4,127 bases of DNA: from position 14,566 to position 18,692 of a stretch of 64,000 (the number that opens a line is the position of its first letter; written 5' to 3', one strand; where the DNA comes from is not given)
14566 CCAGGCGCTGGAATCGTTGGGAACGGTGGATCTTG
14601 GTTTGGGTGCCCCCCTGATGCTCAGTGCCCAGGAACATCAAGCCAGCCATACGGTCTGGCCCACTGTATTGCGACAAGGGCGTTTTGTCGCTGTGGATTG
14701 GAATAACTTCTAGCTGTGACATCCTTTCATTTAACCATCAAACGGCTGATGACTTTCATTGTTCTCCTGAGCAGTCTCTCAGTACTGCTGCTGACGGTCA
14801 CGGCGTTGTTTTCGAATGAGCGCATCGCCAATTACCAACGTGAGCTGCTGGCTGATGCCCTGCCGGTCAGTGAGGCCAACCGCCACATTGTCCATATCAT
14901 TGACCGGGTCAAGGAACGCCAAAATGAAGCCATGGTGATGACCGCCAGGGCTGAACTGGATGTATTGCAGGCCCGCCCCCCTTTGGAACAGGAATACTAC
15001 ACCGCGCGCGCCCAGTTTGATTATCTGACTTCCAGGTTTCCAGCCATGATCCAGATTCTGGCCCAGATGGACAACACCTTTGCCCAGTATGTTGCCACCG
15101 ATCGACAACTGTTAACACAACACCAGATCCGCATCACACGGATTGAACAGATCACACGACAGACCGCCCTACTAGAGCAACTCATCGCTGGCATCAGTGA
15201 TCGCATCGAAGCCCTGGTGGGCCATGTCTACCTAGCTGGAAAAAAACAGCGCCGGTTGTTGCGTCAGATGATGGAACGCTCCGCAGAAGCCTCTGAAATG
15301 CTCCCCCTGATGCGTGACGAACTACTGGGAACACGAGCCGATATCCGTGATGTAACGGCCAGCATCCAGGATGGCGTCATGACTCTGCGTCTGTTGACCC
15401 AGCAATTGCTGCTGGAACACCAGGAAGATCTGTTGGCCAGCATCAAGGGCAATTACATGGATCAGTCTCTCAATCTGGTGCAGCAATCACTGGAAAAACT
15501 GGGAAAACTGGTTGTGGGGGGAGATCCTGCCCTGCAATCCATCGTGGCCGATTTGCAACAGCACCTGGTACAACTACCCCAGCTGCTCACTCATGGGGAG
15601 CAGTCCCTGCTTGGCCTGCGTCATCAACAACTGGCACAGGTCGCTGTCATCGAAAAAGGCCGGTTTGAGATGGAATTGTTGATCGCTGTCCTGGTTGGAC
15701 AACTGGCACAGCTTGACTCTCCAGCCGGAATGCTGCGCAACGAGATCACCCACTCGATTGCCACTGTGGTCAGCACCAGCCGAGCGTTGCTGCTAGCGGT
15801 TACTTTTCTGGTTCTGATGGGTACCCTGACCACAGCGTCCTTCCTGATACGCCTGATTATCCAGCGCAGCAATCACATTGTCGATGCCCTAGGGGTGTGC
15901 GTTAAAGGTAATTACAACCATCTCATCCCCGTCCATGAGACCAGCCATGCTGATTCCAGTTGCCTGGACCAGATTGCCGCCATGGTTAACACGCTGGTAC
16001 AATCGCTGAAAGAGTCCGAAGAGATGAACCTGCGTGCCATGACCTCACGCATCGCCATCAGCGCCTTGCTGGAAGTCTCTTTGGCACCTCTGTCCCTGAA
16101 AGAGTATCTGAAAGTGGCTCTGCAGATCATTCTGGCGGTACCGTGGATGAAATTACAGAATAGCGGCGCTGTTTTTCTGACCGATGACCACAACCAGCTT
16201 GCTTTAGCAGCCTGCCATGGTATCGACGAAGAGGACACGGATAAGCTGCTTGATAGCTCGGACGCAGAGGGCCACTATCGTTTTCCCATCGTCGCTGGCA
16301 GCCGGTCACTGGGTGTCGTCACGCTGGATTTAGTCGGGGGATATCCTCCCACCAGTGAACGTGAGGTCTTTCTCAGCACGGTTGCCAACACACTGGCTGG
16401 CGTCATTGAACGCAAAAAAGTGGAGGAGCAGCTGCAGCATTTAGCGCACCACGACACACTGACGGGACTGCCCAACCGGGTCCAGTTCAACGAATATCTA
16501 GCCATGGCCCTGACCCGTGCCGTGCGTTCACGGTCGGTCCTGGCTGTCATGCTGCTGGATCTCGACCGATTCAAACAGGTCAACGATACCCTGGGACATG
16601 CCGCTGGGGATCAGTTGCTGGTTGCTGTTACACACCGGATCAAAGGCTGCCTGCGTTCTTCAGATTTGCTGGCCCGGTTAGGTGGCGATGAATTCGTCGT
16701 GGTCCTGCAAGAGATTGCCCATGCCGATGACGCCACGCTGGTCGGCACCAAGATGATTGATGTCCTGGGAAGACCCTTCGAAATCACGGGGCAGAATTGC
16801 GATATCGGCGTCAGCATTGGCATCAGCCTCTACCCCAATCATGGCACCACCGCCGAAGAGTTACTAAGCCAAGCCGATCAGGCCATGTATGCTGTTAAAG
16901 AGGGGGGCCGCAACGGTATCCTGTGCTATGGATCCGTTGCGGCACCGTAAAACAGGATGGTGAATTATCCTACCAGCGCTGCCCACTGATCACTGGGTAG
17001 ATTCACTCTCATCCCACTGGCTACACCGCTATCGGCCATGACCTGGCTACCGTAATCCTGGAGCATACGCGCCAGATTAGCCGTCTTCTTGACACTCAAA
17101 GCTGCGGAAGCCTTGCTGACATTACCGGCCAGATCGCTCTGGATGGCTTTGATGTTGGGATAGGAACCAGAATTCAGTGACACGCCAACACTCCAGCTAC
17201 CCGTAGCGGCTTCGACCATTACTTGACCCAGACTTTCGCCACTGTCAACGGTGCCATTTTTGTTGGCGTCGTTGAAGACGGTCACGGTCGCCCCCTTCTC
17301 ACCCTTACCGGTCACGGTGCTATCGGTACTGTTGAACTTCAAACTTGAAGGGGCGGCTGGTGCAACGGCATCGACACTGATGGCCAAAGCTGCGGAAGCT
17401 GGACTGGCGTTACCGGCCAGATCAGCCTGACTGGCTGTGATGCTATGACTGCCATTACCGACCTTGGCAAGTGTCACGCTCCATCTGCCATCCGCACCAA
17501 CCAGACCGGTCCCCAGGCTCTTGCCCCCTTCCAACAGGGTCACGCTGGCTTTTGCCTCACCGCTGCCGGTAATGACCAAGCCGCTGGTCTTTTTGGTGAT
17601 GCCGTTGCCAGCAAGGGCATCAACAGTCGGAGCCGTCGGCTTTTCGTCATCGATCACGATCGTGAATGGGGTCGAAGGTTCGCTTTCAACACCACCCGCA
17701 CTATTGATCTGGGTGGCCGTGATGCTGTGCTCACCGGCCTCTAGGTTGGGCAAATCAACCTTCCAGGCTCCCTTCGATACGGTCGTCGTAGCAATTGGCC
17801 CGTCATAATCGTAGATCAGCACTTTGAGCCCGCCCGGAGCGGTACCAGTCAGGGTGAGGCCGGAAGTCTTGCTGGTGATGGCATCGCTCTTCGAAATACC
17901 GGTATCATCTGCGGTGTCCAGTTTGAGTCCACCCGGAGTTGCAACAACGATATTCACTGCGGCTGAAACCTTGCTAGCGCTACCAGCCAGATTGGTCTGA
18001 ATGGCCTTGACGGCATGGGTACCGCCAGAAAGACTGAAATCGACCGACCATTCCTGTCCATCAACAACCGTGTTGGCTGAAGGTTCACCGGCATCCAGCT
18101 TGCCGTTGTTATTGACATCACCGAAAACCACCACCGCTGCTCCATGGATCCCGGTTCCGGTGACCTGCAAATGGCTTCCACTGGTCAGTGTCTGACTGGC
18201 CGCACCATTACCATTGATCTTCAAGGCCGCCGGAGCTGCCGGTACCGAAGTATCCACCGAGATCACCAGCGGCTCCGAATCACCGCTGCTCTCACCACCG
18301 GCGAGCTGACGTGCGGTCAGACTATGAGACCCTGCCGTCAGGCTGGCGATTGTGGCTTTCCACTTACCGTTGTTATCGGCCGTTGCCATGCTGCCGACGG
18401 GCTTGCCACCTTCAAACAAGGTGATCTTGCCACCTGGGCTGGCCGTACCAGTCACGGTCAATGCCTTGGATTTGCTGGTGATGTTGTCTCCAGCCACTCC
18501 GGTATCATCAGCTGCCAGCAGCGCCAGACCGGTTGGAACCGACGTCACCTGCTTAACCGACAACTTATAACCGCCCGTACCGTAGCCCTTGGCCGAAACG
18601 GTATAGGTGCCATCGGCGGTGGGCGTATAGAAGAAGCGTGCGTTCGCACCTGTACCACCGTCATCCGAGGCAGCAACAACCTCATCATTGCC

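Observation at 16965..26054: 3029-aa protein: intact-looking serralysin head followed by 17 PPC-like modules and 5 Ig-like modules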

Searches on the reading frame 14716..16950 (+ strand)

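Call 7: search_protein_families(library=pfam, proteins=[window:14716-16950:+], max_evalue=0.001)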
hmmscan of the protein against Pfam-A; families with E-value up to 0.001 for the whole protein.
window:14716-16950:+ (744 aa): 1 family
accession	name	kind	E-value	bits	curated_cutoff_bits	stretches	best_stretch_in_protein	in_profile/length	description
PF00990.26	GGDEF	-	6.7e-52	175.9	23.8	1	577-733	1-160/161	Diguanylate cyclase, GGDEF domain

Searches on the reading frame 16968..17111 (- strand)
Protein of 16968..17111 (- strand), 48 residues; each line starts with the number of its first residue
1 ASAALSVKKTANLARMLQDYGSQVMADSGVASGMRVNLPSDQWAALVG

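Call 56: find_homologous_proteins(query=window:16968-17111:-, max_evalue=10)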
Query seq(48 aa): no candidate shares three 5-residue words with the query. No homologue found.

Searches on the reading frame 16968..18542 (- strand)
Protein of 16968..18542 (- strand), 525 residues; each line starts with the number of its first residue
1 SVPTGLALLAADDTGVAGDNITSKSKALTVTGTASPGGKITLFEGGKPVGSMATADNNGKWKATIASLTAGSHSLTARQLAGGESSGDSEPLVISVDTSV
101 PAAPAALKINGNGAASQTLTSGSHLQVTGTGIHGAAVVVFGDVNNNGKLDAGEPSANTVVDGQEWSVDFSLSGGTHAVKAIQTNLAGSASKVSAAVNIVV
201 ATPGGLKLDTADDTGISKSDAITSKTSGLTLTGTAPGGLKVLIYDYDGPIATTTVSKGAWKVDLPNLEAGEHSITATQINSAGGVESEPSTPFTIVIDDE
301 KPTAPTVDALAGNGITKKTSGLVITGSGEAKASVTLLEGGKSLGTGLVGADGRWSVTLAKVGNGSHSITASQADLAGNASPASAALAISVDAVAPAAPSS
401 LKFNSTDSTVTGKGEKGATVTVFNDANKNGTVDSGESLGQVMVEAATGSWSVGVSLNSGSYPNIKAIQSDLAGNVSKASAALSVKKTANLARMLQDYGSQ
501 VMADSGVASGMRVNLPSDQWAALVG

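Call 57: search_solved_structures(query=window:16968-18542:-, max_evalue=0.1, show_alignments=1)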
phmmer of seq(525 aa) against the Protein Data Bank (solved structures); distinct sequences matched with E-value up to 0.1: 0.
